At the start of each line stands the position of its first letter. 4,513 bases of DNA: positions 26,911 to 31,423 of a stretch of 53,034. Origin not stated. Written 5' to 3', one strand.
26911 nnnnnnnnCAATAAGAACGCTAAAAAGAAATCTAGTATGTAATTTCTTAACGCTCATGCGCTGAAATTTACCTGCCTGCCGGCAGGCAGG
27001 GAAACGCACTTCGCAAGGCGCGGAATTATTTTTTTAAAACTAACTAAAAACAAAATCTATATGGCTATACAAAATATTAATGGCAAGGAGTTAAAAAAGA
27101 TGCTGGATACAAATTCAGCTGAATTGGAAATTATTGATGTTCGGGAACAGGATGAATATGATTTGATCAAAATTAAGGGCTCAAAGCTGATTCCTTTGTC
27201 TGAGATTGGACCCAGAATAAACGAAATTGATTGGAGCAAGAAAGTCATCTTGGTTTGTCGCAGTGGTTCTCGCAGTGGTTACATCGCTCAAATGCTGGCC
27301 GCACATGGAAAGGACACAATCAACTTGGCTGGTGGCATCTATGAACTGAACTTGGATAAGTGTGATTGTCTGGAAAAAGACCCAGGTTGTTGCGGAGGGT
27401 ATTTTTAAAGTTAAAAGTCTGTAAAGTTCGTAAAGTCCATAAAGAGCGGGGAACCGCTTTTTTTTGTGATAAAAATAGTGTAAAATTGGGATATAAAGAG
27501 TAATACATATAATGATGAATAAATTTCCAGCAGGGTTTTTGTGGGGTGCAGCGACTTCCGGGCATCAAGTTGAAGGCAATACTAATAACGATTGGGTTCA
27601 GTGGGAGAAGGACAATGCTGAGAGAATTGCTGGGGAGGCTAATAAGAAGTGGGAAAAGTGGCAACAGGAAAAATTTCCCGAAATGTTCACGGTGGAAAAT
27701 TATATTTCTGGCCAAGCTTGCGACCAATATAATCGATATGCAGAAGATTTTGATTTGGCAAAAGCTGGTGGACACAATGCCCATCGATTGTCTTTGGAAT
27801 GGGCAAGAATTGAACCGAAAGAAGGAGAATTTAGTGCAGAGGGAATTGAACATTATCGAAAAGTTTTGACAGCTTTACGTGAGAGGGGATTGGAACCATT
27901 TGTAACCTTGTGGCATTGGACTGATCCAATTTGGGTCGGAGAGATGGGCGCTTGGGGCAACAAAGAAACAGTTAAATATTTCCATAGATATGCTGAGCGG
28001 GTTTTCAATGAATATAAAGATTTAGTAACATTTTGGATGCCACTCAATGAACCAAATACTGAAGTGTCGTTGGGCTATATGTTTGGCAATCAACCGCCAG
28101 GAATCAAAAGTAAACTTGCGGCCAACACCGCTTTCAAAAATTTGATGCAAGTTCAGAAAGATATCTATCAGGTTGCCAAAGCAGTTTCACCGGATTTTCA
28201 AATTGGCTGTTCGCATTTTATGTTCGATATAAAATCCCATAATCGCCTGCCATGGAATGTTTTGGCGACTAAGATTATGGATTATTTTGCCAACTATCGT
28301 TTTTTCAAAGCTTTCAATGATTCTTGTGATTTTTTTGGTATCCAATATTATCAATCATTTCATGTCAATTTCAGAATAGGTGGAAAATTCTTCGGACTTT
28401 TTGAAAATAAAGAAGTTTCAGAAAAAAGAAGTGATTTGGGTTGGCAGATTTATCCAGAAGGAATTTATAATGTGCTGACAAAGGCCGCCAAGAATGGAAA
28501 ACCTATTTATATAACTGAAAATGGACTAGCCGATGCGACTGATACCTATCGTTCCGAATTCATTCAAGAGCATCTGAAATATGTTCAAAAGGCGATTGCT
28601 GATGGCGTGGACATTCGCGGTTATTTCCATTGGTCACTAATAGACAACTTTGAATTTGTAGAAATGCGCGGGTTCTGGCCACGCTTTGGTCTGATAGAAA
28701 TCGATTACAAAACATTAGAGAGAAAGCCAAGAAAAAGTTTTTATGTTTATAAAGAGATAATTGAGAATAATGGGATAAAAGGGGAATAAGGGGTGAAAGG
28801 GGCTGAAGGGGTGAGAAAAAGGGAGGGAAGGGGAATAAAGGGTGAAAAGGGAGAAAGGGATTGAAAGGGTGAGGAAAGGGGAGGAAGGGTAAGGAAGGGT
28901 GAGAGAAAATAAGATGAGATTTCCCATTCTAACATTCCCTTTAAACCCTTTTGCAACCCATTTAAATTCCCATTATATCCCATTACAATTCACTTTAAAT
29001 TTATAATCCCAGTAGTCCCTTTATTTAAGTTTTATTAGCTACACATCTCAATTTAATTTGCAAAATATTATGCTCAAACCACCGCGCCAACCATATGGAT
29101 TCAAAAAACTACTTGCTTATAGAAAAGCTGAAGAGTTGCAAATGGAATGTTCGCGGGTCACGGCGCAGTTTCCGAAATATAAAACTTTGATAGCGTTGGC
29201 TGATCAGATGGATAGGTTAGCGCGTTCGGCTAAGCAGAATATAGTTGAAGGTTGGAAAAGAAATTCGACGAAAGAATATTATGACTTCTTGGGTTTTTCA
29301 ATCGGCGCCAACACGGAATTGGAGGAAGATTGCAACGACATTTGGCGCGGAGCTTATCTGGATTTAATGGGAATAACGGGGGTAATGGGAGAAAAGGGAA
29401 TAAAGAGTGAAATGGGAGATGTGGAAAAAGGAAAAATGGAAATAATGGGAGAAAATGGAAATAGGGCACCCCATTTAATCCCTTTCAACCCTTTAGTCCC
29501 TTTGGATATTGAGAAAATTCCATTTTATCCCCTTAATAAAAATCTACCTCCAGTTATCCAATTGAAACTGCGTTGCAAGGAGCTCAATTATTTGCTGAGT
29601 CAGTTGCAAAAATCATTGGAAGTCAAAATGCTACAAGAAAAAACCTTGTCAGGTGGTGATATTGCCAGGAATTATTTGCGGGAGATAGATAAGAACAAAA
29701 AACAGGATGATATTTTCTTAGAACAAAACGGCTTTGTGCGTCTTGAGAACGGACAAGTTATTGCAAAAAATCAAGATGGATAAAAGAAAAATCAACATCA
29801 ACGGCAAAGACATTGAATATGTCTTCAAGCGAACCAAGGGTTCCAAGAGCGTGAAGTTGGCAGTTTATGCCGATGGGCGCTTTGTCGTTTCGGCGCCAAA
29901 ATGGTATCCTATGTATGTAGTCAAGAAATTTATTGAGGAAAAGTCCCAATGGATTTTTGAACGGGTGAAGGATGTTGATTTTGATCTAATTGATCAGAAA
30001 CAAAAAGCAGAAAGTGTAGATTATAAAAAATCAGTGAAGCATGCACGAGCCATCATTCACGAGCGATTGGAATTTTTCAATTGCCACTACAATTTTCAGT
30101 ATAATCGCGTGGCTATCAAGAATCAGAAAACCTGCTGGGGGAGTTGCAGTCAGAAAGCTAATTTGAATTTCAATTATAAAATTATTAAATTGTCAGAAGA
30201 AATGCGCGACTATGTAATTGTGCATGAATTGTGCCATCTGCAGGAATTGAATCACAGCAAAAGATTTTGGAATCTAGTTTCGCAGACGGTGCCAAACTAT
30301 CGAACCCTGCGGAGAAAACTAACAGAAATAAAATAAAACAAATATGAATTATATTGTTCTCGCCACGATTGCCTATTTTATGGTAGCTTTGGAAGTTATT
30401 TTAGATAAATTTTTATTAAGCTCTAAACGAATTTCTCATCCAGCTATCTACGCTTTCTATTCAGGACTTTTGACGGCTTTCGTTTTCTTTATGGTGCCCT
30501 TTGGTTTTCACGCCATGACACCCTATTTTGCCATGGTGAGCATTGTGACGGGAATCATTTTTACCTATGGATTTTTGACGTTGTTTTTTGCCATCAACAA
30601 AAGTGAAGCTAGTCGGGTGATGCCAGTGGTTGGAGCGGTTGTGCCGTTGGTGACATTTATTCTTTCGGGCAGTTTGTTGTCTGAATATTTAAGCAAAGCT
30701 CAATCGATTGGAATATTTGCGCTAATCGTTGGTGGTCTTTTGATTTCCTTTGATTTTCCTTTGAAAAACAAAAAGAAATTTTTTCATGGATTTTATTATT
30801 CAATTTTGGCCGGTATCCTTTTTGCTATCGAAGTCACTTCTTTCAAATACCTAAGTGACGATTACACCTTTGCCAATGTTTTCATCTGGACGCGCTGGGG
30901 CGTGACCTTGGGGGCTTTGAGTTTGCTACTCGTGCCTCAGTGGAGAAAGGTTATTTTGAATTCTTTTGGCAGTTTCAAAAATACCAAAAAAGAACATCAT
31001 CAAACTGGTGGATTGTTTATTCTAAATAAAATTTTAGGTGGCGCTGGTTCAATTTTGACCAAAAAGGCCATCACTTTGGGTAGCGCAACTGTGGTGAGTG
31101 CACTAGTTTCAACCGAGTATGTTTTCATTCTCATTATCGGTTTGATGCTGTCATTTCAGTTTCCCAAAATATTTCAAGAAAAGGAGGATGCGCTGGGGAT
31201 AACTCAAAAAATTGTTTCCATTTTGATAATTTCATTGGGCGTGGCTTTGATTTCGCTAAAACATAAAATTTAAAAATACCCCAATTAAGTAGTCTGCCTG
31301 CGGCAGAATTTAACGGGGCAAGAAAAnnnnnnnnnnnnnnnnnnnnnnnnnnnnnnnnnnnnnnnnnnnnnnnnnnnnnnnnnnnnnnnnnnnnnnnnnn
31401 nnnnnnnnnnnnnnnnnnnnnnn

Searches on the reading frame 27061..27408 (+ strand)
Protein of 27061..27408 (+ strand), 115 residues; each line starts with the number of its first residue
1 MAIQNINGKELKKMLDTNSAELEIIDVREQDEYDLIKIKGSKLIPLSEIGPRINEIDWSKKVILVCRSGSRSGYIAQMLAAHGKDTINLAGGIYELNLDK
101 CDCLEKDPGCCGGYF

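Call 17: search_protein_families(library=pfam, proteins=[window:27061-27408:+])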
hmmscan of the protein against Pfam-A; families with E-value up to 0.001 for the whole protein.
window:27061-27408:+ (115 aa): 1 family
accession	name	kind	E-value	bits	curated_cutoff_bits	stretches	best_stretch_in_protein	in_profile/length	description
PF00581.25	Rhodanese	-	2.5e-15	57.2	22.2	1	9-95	3-98/102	Rhodanese-like domain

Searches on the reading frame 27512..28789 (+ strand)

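Call 17: search_protein_families(library=pfam, proteins=[window:27512-28789:+])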
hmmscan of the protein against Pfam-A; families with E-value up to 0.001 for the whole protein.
window:27512-28789:+ (425 aa): 2 families
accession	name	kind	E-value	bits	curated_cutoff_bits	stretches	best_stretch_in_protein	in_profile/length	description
PF00232.24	Glyco_hydro_1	-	4.6e-84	282.9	22.6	2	3-262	3-247/453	Glycosyl hydrolase family 1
PF00150.24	Cellulase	-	0.00042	20.3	23.5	0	314-359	213-257/272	Cellulase (glycosyl hydrolase family 5)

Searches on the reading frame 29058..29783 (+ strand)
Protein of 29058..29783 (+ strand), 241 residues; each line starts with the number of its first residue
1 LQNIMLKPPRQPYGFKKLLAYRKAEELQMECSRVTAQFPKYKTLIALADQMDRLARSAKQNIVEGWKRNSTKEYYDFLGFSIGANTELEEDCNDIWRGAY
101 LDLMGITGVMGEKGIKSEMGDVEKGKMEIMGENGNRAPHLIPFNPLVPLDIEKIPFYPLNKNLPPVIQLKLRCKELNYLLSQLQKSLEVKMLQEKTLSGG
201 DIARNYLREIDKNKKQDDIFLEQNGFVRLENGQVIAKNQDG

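Call 17: search_protein_families(library=pfam, proteins=[window:29058-29783:+])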
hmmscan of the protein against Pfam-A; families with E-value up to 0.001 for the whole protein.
window:29058-29783:+ (241 aa): 1 family
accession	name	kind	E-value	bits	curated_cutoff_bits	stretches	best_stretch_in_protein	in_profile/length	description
PF05635.17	23S_rRNA_IVP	-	1.9e-14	54.2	33.8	1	16-90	1-74/106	23S rRNA-intervening sequence protein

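Call 78: search_protein_families(library=pfam, proteins=[window:29058-29783:+], max_evalue=0.01)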
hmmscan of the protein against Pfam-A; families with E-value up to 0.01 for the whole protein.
window:29058-29783:+ (241 aa): 1 family
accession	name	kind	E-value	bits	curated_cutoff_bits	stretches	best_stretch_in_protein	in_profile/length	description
PF05635.17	23S_rRNA_IVP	-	1.9e-14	54.2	33.8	1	16-90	1-74/106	23S rRNA-intervening sequence protein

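Call 79: search_protein_families(library=ncbifam, proteins=[window:29058-29783:+], max_evalue=0.01)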
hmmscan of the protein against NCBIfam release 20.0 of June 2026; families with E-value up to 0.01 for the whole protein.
window:29058-29783:+ (241 aa): 3 families
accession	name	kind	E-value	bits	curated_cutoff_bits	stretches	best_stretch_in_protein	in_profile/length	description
TIGR02436.1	TIGR02436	subfamily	5e-12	46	24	1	21-90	2-70/109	four helix bundle protein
NF008911.0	PRK12275.1-2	subfamily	9.9e-11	42.2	137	1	15-89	4-77/118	hypothetical protein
NF008912.0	PRK12275.1-6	subfamily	1.7e-07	31.3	124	1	15-89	3-73/117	hypothetical protein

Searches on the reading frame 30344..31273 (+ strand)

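Call 17: search_protein_families(library=pfam, proteins=[window:30344-31273:+])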
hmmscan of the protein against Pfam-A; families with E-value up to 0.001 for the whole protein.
window:30344-31273:+ (309 aa): 1 family
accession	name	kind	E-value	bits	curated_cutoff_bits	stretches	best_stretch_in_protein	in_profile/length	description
PF00892.27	EamA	-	6.6e-08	33.4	28.2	1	3-135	3-134/135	EamA-like transporter family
